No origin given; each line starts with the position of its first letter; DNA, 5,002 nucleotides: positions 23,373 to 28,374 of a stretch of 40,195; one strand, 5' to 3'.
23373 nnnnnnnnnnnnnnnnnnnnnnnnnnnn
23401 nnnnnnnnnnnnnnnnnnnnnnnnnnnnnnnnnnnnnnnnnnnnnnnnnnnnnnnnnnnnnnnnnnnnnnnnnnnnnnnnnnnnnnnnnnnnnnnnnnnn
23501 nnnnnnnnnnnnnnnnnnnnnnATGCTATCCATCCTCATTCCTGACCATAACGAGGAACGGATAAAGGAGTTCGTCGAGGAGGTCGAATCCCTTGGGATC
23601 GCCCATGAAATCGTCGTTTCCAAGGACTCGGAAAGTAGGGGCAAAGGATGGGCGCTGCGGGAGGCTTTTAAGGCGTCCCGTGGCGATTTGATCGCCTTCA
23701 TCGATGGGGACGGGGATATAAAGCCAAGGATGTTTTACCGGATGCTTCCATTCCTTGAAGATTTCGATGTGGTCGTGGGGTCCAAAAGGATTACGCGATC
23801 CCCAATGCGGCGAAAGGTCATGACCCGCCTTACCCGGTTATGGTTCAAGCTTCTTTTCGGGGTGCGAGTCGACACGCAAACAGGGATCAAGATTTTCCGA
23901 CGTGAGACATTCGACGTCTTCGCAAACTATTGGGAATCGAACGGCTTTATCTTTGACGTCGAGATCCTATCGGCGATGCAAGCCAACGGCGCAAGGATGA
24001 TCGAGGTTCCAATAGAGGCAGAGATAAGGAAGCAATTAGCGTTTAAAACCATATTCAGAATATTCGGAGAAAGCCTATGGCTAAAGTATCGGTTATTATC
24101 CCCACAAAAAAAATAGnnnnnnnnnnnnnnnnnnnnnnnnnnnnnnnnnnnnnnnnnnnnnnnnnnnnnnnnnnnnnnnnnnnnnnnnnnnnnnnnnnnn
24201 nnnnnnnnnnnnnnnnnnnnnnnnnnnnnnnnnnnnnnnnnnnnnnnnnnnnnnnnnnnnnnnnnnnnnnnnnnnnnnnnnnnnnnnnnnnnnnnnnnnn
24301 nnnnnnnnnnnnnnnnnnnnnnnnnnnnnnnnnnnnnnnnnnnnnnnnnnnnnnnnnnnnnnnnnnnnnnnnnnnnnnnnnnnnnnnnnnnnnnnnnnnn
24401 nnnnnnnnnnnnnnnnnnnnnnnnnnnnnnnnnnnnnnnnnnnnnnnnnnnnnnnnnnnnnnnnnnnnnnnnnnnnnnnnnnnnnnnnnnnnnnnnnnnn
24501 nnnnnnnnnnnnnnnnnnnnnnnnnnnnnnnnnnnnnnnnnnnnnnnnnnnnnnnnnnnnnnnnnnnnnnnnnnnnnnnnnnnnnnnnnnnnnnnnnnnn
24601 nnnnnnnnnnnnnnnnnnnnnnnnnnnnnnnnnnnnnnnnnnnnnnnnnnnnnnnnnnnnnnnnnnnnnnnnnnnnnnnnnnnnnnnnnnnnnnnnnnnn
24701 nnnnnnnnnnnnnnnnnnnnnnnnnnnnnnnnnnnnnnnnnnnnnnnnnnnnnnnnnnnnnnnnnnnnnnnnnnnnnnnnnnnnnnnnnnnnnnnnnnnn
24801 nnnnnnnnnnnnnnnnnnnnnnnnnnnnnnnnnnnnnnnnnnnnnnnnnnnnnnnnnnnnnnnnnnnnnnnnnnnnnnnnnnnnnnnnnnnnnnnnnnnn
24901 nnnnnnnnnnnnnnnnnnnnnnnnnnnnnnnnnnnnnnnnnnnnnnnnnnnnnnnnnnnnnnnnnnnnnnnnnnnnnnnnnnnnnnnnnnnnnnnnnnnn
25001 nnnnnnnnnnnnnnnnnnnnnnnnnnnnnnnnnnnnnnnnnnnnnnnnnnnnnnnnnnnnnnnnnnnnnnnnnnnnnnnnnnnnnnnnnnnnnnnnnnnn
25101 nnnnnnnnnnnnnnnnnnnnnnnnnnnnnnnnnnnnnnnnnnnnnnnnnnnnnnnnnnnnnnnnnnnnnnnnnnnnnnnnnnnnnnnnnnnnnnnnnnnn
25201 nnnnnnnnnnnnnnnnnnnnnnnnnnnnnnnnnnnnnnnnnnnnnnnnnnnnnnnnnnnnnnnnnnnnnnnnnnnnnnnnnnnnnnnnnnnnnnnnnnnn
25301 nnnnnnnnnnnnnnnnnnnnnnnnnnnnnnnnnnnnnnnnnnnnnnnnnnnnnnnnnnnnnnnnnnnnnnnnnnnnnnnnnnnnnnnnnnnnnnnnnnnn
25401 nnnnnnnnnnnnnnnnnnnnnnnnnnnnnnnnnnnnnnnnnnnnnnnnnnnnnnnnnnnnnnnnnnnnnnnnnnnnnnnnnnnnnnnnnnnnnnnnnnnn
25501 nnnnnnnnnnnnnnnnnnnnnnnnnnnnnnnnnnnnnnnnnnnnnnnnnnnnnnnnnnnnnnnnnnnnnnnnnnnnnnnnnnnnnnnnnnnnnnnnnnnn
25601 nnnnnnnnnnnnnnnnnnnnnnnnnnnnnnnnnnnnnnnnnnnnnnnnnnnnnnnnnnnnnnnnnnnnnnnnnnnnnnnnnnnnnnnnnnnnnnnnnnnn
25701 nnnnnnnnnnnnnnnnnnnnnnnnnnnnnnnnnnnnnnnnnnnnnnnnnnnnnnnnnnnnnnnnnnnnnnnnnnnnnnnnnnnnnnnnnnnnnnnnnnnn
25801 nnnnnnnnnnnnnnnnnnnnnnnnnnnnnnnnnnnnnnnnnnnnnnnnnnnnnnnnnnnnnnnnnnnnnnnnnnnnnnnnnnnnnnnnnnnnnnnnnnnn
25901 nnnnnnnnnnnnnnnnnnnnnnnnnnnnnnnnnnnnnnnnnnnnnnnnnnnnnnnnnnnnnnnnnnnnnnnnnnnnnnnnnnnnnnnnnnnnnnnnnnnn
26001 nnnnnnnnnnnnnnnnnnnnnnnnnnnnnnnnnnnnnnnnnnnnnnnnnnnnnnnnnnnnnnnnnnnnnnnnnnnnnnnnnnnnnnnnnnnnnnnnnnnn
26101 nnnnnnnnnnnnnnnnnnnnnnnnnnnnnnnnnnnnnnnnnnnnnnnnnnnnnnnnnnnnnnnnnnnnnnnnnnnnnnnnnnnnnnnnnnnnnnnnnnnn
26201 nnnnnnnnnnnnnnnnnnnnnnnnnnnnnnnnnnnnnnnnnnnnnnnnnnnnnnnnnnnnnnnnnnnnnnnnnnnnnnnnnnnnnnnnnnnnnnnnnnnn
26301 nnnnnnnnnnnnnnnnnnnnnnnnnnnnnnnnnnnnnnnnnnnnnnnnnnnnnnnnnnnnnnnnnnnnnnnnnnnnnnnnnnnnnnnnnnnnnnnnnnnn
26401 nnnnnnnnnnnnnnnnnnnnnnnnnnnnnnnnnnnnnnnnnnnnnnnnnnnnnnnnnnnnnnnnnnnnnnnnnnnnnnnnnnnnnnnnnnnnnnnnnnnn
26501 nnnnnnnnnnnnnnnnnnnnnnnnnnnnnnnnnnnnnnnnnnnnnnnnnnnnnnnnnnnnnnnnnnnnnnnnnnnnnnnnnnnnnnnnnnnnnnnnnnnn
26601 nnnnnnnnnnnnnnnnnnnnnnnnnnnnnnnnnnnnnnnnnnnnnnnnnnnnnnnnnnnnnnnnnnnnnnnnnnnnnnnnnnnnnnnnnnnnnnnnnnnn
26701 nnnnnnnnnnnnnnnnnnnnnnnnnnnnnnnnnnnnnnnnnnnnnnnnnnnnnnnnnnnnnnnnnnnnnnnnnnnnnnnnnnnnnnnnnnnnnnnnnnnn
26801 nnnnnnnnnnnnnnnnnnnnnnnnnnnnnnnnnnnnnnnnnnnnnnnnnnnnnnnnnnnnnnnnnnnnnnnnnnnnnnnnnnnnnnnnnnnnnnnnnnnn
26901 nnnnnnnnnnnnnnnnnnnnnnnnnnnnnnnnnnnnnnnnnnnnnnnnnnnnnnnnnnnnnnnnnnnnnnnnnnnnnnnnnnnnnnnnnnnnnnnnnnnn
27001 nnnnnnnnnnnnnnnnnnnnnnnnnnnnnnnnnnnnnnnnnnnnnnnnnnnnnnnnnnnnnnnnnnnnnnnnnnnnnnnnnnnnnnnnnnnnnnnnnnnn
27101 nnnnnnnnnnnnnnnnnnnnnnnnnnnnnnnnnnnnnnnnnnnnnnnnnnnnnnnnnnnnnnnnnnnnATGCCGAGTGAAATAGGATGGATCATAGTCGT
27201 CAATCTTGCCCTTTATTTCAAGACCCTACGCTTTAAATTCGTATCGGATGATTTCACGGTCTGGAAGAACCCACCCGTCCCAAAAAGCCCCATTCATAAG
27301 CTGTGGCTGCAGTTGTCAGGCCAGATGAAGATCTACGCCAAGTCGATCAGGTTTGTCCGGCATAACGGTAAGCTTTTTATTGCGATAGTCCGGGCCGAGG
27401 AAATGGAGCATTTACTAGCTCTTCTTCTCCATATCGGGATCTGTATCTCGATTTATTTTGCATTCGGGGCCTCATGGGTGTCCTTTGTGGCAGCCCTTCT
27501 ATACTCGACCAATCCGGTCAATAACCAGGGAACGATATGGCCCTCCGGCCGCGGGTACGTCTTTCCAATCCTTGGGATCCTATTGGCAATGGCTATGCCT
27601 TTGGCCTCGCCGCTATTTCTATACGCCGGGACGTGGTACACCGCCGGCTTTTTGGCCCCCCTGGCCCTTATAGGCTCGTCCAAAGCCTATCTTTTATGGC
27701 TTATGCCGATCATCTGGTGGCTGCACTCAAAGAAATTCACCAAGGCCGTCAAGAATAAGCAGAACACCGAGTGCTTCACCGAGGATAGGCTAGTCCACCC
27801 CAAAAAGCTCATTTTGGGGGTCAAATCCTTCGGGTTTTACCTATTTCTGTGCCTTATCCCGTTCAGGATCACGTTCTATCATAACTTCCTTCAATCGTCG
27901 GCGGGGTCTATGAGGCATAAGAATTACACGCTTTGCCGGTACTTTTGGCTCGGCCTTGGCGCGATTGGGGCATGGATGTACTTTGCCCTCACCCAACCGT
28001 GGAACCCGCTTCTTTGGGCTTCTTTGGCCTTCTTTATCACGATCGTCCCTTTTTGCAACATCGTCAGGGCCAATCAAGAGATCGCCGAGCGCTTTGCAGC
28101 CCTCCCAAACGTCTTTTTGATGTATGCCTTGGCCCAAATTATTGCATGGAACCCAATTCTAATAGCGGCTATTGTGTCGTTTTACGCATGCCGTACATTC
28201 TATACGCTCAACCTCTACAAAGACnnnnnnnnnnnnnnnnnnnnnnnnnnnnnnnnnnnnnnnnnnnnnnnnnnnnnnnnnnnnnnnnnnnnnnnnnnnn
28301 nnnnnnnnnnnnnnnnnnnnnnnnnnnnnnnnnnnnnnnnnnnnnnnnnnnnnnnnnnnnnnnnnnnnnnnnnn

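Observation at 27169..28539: A TMTC/PMT-like GT-C transferase with TPRs, paired with a soluble DPM1/GtrB-like GT2, suggests periplasmic protein glycosylation rather than O-antigen glucosylation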

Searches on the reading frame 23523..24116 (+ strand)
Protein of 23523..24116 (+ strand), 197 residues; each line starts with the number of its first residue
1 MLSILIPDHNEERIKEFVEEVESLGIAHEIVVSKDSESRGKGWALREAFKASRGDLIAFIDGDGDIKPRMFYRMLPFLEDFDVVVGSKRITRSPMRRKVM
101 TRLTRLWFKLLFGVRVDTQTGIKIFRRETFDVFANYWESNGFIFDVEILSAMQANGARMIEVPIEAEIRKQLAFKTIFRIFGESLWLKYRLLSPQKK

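Call 4: search_protein_families(library=pfam, proteins=[window:23523-24116:+], max_evalue=0.01)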
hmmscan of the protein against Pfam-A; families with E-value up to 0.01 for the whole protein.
window:23523-24116:+ (197 aa): 2 families
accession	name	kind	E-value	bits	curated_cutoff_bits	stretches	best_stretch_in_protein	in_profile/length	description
PF00535.33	Glycos_transf_2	-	4.5e-11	43.4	23.3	1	4-103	31-130/168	Glycosyl transferase family 2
PF13641.12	Glyco_tranf_2_3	-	4.1e-07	30.7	27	1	10-109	40-141/230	Glycosyltransferase like family 2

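Call 5: search_protein_families(library=ncbifam, proteins=[window:23523-24116:+], max_evalue=1)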
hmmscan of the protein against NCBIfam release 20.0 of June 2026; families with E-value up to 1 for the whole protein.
window:23523-24116:+ (197 aa): 13 families
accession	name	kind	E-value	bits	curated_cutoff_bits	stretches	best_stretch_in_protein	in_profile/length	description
TIGR04182.1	glyco_TIGR04182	equivalog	2.9e-11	43.3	325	1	38-170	57-194/293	S-layer glycoprotein N-glycosyltransferase AglJ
NF010496.0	PRK13915.1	equivalog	2.7e-05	23.4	262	1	27-84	90-149/307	glucosyl-3-phosphoglycerate synthase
NF041391.1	DPhHxTase_Halo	equivalog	0.00062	18.8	375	1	35-169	50-186/213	dolichyl-phosphate hexose transferase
NF047588.1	GlcsyltransPgfSStrep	equivalog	0.00068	18.9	500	1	36-142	68-176/308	glycosyltransferase PgfS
TIGR03937.1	PgaC_IcaA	equivalog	0.0011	18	422.3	1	8-90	82-165/407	poly-beta-1,6-N-acetyl-D-glucosamine synthase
TIGR04283.1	glyco_like_mftF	equivalog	0.0033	17.1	182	1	26-156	45-173/221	TIGR04283 family arsenosugar biosynthesis glycosyltransferase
NF007986.1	PRK10714.1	equivalog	0.0037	16.3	529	1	37-164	74-198/316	undecaprenyl-phosphate 4-deoxy-4-formamido-L-arabinose transferase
NF041865.1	EpsU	equivalog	0.0043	16.1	700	1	30-72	95-141/394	exopolysaccharide biosynthesis GT2 family glycosyltransferase EpsU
TIGR03965.1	mycofact_glyco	equivalog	0.007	15.3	280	1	25-93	126-194/467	mycofactocin biosynthesis glycosyltransferase MftF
NF041394.1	GtaseAglG_Halo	equivalog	0.0091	15.3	440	1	5-91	37-120/304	glucosyl-dolichyl phosphate glucuronosyltransferase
NF007482.0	PRK10073.1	equivalog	0.016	14.2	423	1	36-80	68-114/334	glycosyltransferase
NF047683.1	TeichurnBiosyTuaG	equivalog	0.13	11.8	400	1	8-80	43-113/252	teichuronic acid biosynthesis protein TuaG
NF038302.1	EPS_HpsE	equivalog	0.14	11.1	300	1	37-66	70-99/307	hormogonium polysaccharide biosynthesis glycosyltransferase HpsE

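Call 6: search_protein_families(library=phrogs, proteins=[window:23523-24116:+], max_evalue=0.01)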
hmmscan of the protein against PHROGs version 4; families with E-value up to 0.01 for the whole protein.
window:23523-24116:+ (197 aa): 1 family
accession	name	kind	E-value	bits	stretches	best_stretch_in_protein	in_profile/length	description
phrog_841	-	moron, auxiliary metabolic gene and host takeover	5.8e-09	36.9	1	32-167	64-198/309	GtrB-like O-antigen conversion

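Call 74: search_protein_families(library=padloc, proteins=[window:23523-24116:+], max_evalue=0.01)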
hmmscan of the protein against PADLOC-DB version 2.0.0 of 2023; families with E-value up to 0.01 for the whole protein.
window:23523-24116:+ (197 aa): 0 families

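Call 76: search_solved_structures(query=window:23523-24116:+, max_evalue=0.01)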
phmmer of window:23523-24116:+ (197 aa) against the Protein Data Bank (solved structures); distinct sequences matched with E-value up to 0.01: 5.
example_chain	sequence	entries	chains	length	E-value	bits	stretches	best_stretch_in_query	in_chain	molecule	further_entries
9hwj_A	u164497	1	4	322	0.00026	24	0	38-166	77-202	Undecaprenyl-phosphate 4-deoxy-4-formamido-L-arabinose transferase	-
9bhc_C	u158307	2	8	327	0.0018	21.2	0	8-164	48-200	Undecaprenyl-phosphate 4-deoxy-4-formamido-L-arabinose transferase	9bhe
3f1y_A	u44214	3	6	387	0.0021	21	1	32-97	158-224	Mannosyl-3-phosphoglycerate synthase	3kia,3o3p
8vxh_A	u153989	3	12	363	0.0026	20.7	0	8-164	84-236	Undecaprenyl-phosphate 4-deoxy-4-formamido-L-arabinose transferase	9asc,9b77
5mlz_A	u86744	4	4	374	0.0029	20.6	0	19-179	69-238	Dolichol monophosphate mannose synthase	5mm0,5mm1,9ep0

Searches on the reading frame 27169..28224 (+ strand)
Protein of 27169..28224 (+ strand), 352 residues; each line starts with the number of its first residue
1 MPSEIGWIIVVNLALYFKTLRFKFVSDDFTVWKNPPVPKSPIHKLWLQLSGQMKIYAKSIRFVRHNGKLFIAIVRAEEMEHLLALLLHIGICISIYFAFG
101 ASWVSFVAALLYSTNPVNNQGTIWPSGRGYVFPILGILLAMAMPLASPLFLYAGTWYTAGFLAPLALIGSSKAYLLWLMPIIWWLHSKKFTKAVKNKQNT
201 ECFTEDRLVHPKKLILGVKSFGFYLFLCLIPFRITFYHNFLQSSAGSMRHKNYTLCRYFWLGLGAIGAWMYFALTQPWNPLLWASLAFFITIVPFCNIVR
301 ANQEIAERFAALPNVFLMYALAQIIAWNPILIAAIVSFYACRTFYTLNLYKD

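Call 34: predict_structure(alignment_id=A3)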
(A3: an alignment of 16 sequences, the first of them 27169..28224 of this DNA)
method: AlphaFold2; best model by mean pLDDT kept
length: 352 residues; sequences in the alignment: 16
mean_pLDDT: 82.4   pTM: 0.85
mean pLDDT of the five models: 82.4, 80.9, 80.4, 80.3, 79.2
residues with pLDDT >= 90: 143; 70-90: 141; 50-70: 61; < 50: 7
segments of 3 or more residues with pLDDT < 50: 24-27
pLDDT, mean of each block of 10 residues (from residue 1): 89 78 52 77 87 80 84 80 89 96 96 88 71 93 94 84 88 92 88 75 67 83 89 60 57 77 94 94 94 76 61 94 95 92 74 49
secondary structure, 60 per line:
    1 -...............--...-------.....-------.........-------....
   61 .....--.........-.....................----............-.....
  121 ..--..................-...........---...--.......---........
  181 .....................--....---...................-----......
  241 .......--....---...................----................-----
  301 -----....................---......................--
elements in order: H2-16 H29-33 H41-49 E57-65 E68-76 H78-98 H103-114 H116-122 H125-142 H144-154 H163-169 H173-201 H204-207 H211-229 H235-247 H250-253 H257-275 H280-295 H306-325 H329-350

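Call 37: fold_search(model_id=the predicted structure, library=pdb)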
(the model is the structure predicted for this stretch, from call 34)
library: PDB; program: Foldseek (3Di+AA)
matches with E <= 10: 214; with E <= 0.001: 0
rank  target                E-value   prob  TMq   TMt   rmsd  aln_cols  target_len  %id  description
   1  8xtw                  1.5e-01  0.28  0.18  0.17  18.0       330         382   15  Structure of human VAChT in complex with acetylcholine (released 2024-12-25)
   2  3waj                  1.9e-01  0.77  0.32  0.17  14.7       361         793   13  Crystal structure of the Archaeoglobus fulgidus oligosaccharyltransferase (O29867_ARCFU) complex with Zn and sulfate (released 2013-10-30)
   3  9s6u_A                2.5e-01  0.85  0.34  0.24  12.8       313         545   15  Ternary cryo-EM structure of human ALG9 with Dol25-PP-GlcNAc2Man8, Dol25-P-Man and Fab (released 2026-03-18)
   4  7a0y_A                2.6e-01  0.08  0.12  0.11  22.6       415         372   12  Structure of dimeric sodium proton antiporter NhaA K300R variant, at pH 8.2, crystallized with chimeric Fab antibodies (released 2022-02-23)
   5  4q4j_A                3.9e-01  0.11  0.12  0.09  22.4       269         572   14  Structure of crosslinked TM287/288_S498C_S520C mutant (released 2014-07-16)
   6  9s6s_A                4.5e-01  0.77  0.36  0.26   9.5       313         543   12  Ternary cryo-EM structure of human ALG9 with Dol25-PP-GlcNAc2Man6, Dol25-P-Man and Fab (released 2026-03-18)
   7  6s7t_A                5.5e-01  0.66  0.35  0.19  19.0       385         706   13  Cryo-EM structure of human oligosaccharyltransferase complex OST-B (released 2019-12-18)
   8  4ug2_B                6.5e-01  0.06  0.12  0.14  21.3       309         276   13  Thermostabilised HUMAN A2a Receptor with CGS21680 bound (released 2015-04-08)
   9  8iz4_R                6.8e-01  0.12  0.14  0.17  19.3       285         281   11  Lysophosphatidylserine receptor GPR34-Gi complex (released 2024-04-10)
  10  8if8_B                8.1e-01  0.10  0.17  0.12  17.2       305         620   13  Arabinosyltransferase AftA (released 2023-05-31)
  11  8age_A                8.4e-01  0.20  0.23  0.15  16.6       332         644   12  Structure of yeast oligosaccharylransferase complex with acceptor peptide bound (released 2022-12-07)
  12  7xov_R                8.4e-01  0.06  0.12  0.14  22.8       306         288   14  Structural insights into human brain gut peptide cholecystokinin receptors (released 2022-07-20)
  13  9n9j_I                8.8e-01  0.60  0.37  0.21  15.7       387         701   12  Structure of a GRP94 folding intermediate engaged with a CCDC134- and FKBP11-bound secretory translocon (released 2025-11-19)
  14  7s5z_E                8.8e-01  0.08  0.16  0.06  24.6       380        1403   15  Human KATP channel in open conformation, focused on Kir and one SUR, position 3 (released 2021-12-01)
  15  6xp9_A                8.8e-01  0.06  0.12  0.14  19.9       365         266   13  STRUCTURE OF HUMAN PREGNANE X RECEPTOR LIGAND BINDING DOMAIN BOUND TETHERED WITH SRC co-activator peptide IN COMPLEX W (released 2020-09-23)
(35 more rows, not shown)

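Call 73: fold_search(model_id=the predicted structure, library=viral)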
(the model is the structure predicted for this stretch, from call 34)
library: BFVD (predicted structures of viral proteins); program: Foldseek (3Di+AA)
matches with E <= 10: 116; with E <= 0.001: 0
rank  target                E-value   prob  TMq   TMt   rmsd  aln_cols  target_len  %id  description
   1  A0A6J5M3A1            5.5e-02  0.99  0.39  0.46  12.3       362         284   12  Uncharacterized protein [uncultured Caudovirales phage]
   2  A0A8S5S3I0            1.7e-01  0.63  0.28  0.14  14.8       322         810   12  Uncharacterized protein [Siphoviridae sp. ctBLh2]
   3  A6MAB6                5.3e-01  0.15  0.14  0.19  17.5       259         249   14  Gp052 [Lactococcus phage KSY1]
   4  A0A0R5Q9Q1            8.1e-01  0.16  0.13  0.12  10.9       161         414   16  Nucleoprotein (Fragment) [Influenza B virus (B/Connecticut/Flu108/2013)]
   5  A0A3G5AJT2            8.4e-01  0.06  0.14  0.11  22.9       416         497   12  Uncharacterized protein [Sylvanvirus sp.]
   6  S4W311                1.4e+00  0.05  0.15  0.10  23.2       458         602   12  Uncharacterized protein [Pandoravirus salinus]
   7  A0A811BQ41            1.4e+00  0.04  0.14  0.12  22.7       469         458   10  MFS transporter [Pandoravirus japonicus]
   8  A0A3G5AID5            1.5e+00  0.06  0.12  0.12  18.7       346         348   10  Inhibitor of apoptosis-promoting Bax1 protein [Sylvanvirus sp.]
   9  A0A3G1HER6            2.0e+00  0.05  0.16  0.14  22.4       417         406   12  Envelope protein UL43 [Human herpesvirus 3]
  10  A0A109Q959            2.0e+00  0.04  0.11  0.07  18.1       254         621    7  Protein Rta [Vespertilionid gammaherpesvirus 1]
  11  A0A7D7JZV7            2.0e+00  0.03  0.11  0.07  41.7       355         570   14  (no name in the UniProt tables at hand)
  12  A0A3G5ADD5            2.2e+00  0.04  0.13  0.13  21.4       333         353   10  Uncharacterized protein [Hyperionvirus sp.]
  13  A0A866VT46            2.2e+00  0.07  0.14  0.16  18.2       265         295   14  G protein coupled receptor 4B [Elephant endotheliotropic herpesvirus 1A]
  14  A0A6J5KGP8            2.2e+00  0.04  0.13  0.09  17.2       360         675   12  Uncharacterized protein [uncultured Caudovirales phage]
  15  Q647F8                2.2e+00  0.03  0.12  0.13  22.6       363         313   12  Uncharacterized protein [Thermoproteus tenax spherical virus 1]
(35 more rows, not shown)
